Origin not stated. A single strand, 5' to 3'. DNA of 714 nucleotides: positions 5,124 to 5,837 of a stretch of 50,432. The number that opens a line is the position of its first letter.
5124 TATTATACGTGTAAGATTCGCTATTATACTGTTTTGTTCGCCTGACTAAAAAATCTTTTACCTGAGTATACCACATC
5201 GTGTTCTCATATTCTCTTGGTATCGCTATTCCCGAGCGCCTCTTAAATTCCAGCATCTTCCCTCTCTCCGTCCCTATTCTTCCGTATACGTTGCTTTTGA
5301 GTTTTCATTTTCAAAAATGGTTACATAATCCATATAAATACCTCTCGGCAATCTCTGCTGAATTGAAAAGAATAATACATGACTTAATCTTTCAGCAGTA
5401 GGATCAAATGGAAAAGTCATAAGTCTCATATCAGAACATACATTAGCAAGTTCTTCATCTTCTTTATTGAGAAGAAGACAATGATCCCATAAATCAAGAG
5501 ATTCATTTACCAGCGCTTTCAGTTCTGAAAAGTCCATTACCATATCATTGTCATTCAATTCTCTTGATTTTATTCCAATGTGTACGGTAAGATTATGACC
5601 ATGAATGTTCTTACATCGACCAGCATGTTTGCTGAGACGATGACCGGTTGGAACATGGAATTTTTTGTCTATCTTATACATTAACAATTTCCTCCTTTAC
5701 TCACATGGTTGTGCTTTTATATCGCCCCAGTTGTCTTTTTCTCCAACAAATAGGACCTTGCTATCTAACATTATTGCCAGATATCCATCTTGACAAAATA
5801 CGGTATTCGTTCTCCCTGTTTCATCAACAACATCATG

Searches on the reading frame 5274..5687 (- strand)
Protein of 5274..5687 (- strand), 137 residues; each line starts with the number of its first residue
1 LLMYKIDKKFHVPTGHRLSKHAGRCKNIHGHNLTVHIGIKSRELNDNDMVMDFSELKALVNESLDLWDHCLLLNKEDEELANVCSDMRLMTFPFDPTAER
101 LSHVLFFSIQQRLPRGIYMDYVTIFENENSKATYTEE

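Call 3: search_protein_families(library=pfam, proteins=[window:5274-5687:-], max_evalue=0.1)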
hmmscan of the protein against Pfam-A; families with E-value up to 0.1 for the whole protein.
window:5274-5687:- (137 aa): 1 family
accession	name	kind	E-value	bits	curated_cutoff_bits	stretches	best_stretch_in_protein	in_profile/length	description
PF01242.24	PTPS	-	1.3e-30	106.3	22.4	1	6-137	2-121/121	6-pyruvoyl tetrahydropterin synthase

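Call 5: search_protein_families(library=phrogs, proteins=[window:5274-5687:-], max_evalue=0.1)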
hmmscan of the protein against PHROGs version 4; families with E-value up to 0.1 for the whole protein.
window:5274-5687:- (137 aa): 2 families
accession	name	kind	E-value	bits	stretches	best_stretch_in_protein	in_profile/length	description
phrog_2389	-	moron, auxiliary metabolic gene and host takeover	5.2e-30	105.2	1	6-136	8-150/158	QueD-like 6-pyruvoyl-tetrahydropterin synthase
phrog_34362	-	unknown function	0.042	14.5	1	32-112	33-119/205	-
